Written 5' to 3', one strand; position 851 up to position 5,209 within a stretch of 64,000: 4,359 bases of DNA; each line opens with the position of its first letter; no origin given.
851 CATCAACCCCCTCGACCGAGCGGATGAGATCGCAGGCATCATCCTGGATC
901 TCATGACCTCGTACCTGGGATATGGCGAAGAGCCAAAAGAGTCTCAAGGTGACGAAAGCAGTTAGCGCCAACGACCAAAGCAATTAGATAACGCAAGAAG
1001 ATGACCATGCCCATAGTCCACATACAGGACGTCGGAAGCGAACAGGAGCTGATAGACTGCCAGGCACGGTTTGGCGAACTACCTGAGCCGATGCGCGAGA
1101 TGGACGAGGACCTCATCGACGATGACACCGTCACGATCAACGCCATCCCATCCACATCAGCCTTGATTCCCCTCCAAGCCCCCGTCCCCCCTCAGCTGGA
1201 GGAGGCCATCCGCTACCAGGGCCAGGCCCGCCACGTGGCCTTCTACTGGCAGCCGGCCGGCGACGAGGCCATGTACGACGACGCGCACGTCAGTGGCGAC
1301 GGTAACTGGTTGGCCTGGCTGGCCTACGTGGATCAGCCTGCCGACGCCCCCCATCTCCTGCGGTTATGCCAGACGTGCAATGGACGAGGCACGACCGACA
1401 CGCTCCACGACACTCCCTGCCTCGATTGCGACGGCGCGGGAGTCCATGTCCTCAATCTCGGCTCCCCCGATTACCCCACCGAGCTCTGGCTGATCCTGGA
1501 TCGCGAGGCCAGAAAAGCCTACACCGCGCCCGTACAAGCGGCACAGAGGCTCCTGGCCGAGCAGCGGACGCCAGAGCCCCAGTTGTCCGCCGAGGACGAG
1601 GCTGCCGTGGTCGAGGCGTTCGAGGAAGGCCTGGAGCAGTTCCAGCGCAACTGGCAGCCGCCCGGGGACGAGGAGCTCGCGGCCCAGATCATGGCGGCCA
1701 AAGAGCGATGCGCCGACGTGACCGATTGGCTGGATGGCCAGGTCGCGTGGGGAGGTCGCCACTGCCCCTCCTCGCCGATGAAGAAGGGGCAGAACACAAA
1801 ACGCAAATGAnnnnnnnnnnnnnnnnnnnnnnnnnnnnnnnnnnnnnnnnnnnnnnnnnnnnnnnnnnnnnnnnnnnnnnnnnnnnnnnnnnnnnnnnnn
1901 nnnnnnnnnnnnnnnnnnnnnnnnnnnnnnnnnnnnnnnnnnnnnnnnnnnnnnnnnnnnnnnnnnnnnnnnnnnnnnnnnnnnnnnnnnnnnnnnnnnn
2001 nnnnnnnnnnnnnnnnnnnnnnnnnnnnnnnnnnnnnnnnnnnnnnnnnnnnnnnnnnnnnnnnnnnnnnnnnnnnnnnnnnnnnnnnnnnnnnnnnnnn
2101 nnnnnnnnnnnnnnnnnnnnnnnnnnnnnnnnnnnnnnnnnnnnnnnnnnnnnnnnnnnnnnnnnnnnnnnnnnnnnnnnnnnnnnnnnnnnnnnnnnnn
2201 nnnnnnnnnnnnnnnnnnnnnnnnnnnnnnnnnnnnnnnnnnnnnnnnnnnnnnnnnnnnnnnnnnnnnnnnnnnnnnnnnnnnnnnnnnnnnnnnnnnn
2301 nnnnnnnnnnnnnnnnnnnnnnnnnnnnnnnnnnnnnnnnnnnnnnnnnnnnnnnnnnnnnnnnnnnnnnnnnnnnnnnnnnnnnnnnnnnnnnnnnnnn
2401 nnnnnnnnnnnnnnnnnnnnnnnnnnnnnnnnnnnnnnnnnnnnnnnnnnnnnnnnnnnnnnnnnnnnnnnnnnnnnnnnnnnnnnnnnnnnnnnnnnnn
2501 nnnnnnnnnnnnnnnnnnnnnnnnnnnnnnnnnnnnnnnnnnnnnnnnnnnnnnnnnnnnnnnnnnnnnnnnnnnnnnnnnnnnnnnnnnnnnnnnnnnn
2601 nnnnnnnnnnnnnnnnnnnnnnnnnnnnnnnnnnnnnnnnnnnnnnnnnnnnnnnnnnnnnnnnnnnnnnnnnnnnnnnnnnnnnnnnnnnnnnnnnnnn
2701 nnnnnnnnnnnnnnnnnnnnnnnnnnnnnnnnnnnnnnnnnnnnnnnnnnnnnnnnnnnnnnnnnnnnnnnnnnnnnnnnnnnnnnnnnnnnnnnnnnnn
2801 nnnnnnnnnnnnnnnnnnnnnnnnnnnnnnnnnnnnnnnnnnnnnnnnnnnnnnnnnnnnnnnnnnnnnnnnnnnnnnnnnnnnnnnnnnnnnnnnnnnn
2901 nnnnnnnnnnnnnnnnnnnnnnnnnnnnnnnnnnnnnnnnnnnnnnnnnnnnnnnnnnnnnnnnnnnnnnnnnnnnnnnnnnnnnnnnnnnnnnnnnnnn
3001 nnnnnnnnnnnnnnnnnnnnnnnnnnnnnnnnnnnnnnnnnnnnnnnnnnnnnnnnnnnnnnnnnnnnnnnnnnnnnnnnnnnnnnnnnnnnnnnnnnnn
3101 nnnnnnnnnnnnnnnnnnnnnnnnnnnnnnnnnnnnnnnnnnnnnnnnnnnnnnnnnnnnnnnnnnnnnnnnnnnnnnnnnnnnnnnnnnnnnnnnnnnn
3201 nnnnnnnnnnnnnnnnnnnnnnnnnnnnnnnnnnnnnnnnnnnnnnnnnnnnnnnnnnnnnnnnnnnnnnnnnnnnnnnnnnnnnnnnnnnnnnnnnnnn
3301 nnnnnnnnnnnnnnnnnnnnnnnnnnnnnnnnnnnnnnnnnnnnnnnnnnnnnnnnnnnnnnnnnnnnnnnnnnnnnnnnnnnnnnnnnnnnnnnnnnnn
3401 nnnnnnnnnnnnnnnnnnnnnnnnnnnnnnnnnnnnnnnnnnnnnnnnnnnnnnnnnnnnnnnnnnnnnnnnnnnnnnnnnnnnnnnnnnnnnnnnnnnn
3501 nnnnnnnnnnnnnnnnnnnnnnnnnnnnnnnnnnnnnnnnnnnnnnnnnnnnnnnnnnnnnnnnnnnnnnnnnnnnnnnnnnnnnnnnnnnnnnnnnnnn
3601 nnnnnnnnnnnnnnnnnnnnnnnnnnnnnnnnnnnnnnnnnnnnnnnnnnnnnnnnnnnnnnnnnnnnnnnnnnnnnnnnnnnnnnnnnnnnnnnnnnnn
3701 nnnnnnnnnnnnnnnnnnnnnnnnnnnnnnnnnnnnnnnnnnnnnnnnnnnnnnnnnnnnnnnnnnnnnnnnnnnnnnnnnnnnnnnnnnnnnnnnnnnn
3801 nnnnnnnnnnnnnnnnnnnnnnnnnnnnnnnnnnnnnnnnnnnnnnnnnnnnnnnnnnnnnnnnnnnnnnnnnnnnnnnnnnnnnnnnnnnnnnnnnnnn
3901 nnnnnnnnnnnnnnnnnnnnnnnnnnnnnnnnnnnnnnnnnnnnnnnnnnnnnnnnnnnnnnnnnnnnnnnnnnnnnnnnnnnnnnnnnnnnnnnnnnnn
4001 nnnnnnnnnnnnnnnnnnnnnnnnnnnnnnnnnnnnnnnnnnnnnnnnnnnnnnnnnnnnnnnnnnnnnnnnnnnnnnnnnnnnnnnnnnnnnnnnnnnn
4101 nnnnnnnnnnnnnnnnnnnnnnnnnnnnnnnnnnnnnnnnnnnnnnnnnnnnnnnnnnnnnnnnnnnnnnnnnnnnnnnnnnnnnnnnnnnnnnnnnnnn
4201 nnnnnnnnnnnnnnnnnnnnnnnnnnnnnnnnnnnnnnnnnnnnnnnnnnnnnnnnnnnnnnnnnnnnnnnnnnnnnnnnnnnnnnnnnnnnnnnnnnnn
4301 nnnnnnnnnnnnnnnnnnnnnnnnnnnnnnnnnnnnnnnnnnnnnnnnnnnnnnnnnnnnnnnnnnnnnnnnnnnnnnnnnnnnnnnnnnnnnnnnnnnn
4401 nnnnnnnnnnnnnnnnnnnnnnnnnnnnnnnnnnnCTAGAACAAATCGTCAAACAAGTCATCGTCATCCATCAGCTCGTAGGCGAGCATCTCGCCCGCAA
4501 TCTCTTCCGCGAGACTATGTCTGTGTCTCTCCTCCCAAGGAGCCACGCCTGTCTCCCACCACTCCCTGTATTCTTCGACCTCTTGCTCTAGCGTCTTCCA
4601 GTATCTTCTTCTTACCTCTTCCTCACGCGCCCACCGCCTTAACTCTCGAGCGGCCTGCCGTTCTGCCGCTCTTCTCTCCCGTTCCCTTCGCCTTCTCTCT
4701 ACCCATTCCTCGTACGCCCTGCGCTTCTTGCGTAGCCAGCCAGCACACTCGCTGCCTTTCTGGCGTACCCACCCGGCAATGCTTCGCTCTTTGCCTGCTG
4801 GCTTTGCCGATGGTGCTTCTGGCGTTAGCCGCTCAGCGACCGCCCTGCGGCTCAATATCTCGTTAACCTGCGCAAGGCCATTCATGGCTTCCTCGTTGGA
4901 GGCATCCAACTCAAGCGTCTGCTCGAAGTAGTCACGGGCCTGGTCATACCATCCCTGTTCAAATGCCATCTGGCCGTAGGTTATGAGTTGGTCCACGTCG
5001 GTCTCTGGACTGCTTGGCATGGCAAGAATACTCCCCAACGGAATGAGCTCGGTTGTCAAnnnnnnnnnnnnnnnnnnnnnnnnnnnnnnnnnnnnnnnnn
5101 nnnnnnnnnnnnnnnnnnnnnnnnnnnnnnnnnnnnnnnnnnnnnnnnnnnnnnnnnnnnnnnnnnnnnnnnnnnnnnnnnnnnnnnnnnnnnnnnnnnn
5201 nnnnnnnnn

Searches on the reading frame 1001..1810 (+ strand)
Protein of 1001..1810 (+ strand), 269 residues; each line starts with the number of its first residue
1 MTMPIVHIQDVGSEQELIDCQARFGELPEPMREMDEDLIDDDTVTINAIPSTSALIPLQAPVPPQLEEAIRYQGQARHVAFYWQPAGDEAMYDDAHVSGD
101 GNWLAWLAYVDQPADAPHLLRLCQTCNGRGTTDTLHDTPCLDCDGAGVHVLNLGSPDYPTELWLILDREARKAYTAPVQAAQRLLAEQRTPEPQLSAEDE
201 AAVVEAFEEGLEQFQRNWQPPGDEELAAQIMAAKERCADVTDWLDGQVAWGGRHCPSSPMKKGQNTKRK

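Call 79: search_protein_families(library=pfam, proteins=[window:1001-1810:+], max_evalue=0.01)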
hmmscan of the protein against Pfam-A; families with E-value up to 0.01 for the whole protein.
window:1001-1810:+ (269 aa): 1 family
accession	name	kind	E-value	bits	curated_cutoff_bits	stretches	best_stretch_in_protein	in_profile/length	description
PF00684.25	DnaJ_CXXCXGXG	-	0.0035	18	32.7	1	123-149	1-27/65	DnaJ central domain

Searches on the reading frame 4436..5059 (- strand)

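Call 79: search_protein_families(library=pfam, proteins=[window:4436-5059:-], max_evalue=0.01)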
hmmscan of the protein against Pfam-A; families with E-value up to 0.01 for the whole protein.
window:4436-5059:- (207 aa): 6 families
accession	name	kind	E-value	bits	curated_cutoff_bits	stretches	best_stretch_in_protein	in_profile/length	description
PF07719.23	TPR_2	-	4.2e-05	23.8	27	1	25-53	4-32/34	Tetratricopeptide repeat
PF13428.12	TPR_14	-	0.00036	21.4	23.5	1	25-65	4-44/44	Tetratricopeptide repeat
PF14559.12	TPR_19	-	0.0023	18.7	25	1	32-65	1-34/68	Tetratricopeptide repeat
PF13432.12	TPR_16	-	0.0031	18.4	32.7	1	32-71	7-46/65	Tetratricopeptide repeat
PF13414.12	TPR_11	-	0.0062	16.6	26.8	1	29-66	1-38/42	TPR repeat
PF13181.12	TPR_8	-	0.0064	17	25.7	0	28-55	7-34/34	Tetratricopeptide repeat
